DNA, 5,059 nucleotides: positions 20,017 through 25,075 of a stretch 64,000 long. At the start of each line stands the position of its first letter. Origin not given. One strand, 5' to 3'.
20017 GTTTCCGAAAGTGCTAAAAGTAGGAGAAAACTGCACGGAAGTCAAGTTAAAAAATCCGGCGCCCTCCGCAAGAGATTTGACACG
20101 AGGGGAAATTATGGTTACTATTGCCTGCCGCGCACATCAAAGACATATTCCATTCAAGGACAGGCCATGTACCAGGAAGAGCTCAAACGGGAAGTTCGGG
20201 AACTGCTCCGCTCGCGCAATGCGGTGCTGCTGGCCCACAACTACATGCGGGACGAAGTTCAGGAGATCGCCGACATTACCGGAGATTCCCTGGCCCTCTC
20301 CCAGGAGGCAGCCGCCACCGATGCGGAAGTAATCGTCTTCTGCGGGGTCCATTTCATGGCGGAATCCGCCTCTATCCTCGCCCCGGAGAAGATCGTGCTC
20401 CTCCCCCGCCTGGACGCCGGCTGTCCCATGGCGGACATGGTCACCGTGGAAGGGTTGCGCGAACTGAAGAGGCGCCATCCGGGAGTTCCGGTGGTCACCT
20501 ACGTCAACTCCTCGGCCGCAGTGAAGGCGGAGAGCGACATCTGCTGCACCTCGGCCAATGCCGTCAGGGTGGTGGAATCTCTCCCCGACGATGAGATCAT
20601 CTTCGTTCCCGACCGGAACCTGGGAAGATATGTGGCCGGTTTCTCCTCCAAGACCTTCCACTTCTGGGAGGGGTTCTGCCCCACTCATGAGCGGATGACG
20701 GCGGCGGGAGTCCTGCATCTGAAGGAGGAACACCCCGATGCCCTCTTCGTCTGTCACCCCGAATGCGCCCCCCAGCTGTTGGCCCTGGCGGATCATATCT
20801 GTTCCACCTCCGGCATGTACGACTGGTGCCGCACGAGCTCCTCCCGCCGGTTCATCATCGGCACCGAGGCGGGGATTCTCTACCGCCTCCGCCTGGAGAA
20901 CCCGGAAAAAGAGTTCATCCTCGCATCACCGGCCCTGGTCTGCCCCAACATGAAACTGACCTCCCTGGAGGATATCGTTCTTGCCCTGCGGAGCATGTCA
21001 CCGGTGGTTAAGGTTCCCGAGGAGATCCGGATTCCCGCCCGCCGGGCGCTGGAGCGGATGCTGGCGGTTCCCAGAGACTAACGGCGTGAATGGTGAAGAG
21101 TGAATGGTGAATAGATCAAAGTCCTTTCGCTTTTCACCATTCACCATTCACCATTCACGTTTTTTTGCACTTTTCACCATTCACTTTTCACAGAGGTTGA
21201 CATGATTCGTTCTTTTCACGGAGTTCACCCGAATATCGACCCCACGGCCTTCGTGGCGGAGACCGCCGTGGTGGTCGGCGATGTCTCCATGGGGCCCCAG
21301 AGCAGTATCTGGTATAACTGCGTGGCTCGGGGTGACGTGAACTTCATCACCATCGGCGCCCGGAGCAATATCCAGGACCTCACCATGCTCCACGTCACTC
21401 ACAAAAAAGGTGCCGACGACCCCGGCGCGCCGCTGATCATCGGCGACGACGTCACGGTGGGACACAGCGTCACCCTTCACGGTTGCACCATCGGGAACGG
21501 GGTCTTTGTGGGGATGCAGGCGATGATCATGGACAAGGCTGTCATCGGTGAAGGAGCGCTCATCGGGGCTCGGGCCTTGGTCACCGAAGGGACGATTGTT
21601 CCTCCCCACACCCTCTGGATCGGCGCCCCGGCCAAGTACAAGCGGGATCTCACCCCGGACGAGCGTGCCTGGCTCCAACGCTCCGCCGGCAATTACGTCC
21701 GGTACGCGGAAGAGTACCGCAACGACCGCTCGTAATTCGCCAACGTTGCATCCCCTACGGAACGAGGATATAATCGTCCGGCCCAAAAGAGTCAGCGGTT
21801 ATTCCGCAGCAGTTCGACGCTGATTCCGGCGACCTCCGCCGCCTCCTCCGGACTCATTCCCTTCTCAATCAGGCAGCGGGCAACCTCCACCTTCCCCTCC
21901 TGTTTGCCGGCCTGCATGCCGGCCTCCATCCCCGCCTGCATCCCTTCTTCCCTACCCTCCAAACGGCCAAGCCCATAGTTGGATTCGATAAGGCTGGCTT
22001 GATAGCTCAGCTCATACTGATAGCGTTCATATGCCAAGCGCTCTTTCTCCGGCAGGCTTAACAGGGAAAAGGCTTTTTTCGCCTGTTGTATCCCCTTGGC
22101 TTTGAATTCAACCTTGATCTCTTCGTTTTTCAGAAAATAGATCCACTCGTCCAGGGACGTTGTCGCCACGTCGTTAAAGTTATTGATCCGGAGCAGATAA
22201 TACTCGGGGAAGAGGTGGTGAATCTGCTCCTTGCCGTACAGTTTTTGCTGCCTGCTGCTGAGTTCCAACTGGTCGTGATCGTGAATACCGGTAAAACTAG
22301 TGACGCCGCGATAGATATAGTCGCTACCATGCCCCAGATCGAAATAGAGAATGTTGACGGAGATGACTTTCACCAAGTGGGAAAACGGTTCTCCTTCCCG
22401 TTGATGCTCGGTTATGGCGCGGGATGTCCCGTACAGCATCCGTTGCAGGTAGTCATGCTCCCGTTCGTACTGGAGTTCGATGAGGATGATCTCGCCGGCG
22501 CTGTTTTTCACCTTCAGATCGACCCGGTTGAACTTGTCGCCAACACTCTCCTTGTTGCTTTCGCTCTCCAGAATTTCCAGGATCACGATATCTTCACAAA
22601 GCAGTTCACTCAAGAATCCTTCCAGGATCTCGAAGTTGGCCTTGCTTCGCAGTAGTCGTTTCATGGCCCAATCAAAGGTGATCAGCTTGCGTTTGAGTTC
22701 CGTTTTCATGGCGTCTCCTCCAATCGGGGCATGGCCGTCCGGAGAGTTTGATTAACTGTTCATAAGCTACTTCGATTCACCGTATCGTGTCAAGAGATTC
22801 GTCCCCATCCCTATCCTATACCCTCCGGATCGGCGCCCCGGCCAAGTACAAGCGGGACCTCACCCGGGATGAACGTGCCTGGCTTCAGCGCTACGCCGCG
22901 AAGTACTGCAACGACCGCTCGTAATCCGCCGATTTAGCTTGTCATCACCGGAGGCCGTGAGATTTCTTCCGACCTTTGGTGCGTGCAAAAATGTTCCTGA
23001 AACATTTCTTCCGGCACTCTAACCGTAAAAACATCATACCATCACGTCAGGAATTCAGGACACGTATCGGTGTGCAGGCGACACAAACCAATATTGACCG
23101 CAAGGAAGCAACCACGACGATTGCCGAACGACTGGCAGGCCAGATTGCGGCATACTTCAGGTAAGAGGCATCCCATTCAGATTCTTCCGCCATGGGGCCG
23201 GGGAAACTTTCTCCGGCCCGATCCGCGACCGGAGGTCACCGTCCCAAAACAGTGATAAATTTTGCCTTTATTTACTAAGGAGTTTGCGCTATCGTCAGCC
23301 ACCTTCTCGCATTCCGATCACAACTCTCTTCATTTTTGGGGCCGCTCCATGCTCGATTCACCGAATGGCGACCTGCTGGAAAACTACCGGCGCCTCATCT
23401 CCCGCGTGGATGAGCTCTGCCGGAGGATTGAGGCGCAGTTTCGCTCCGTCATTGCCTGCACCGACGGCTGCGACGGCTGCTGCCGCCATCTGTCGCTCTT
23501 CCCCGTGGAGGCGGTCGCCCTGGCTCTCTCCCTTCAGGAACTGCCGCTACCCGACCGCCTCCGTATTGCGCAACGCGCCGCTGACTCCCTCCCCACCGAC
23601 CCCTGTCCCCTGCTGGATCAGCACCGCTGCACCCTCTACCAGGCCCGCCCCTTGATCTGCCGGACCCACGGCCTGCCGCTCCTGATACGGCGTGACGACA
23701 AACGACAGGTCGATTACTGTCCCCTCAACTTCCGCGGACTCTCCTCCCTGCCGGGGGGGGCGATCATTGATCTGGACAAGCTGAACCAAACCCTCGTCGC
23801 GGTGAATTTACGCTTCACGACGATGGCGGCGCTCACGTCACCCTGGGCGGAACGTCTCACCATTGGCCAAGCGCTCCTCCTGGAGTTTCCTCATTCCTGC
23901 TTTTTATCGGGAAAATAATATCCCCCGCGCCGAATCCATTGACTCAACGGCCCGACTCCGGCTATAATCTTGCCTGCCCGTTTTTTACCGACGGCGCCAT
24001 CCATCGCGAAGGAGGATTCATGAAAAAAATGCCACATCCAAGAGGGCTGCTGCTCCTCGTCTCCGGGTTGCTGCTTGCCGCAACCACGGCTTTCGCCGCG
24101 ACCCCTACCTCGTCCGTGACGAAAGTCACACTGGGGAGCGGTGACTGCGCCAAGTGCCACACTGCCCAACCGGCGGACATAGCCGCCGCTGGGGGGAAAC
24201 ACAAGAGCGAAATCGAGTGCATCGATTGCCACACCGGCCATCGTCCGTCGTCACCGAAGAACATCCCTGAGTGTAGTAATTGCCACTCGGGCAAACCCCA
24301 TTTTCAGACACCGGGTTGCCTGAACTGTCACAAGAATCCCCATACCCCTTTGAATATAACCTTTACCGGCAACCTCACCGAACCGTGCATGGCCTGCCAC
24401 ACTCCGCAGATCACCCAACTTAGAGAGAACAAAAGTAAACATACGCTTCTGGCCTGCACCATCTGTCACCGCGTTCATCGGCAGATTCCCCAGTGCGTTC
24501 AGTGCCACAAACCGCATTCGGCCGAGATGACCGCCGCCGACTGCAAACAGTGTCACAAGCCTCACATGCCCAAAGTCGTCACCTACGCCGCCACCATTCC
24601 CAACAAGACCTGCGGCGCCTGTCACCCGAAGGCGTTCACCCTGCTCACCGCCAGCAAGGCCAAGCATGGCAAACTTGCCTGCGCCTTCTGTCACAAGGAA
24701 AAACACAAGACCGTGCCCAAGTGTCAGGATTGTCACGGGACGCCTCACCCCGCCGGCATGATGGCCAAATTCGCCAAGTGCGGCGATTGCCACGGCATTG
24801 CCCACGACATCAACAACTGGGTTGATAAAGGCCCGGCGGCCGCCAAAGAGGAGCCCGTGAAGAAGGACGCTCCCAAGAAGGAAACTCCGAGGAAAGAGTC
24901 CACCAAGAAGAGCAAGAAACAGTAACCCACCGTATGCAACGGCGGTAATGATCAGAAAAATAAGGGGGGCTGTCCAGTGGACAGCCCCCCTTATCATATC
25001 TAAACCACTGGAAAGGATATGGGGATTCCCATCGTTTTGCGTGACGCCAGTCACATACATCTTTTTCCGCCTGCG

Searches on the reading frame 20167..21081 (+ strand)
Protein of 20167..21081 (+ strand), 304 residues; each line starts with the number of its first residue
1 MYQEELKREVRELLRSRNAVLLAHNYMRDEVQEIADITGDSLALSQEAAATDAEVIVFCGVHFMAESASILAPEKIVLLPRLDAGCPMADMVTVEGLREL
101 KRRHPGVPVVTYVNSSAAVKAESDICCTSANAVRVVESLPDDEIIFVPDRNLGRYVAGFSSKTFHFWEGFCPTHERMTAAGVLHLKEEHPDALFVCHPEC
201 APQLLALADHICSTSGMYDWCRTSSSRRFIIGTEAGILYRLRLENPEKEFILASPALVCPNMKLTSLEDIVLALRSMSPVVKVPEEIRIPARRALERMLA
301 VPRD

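Call 20: search_protein_families(library=pfam, proteins=[window:20167-21081:+], max_evalue=0.00001)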
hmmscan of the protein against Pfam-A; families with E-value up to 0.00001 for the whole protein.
window:20167-21081:+ (304 aa): 1 family
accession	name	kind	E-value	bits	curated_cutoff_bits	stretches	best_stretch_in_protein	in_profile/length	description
PF02445.21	NadA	-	1e-120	402.7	27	1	9-300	2-295/295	Quinolinate synthetase A protein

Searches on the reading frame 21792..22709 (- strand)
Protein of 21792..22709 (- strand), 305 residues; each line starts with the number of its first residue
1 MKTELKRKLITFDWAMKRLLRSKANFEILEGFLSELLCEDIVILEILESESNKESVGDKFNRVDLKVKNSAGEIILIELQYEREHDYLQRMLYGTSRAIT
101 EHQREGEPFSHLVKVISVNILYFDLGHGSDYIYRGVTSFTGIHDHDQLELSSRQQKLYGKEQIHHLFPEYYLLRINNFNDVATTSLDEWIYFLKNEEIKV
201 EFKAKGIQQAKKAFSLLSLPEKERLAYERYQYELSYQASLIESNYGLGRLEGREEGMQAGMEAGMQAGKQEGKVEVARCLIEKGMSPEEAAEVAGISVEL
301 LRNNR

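Call 20: search_protein_families(library=pfam, proteins=[window:21792-22709:-], max_evalue=0.00001)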
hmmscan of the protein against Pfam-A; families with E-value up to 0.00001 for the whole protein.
window:21792-22709:- (305 aa): 1 family
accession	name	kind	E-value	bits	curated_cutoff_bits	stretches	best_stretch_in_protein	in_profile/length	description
PF12784.13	PDDEXK_2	-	4.4e-27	95.7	27.4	1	12-230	3-215/229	PD-(D/E)XK nuclease family transposase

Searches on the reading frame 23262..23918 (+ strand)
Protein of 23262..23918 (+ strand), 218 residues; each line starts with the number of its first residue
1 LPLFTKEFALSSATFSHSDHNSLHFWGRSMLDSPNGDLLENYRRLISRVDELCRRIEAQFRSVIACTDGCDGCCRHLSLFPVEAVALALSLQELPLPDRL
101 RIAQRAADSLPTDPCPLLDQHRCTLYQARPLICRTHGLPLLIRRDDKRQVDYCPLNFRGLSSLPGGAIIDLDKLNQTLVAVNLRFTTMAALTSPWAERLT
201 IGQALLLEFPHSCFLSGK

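Call 20: search_protein_families(library=pfam, proteins=[window:23262-23918:+], max_evalue=0.00001)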
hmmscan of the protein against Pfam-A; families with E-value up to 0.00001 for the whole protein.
window:23262-23918:+ (218 aa): 1 family
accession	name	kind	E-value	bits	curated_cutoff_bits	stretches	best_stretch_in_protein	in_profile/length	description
PF03692.20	CxxCxxCC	-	1.5e-06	29.2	23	1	66-136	2-69/85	Putative zinc- or iron-chelating domain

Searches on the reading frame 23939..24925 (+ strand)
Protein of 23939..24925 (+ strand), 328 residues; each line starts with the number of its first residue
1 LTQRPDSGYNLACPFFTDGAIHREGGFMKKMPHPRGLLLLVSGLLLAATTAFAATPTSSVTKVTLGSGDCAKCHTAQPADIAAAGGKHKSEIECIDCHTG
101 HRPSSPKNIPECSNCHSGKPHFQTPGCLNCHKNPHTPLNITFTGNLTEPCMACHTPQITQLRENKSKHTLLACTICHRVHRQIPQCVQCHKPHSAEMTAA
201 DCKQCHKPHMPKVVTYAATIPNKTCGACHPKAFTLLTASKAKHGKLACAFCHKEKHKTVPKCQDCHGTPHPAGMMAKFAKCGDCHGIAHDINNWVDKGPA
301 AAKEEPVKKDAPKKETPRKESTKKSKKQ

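Call 20: search_protein_families(library=pfam, proteins=[window:23939-24925:+], max_evalue=0.00001)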
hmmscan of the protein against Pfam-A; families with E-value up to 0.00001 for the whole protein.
window:23939-24925:+ (328 aa): 2 families
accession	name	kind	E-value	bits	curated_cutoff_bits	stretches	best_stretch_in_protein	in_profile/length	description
PF14537.11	Cytochrom_c3_2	-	1e-12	48.8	25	0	199-266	6-78/79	Cytochrome c3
PF14522.11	Cytochrome_C7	-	8.9e-12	45.1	24.8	0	66-117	12-67/67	Cytochrome c7 and related cytochrome c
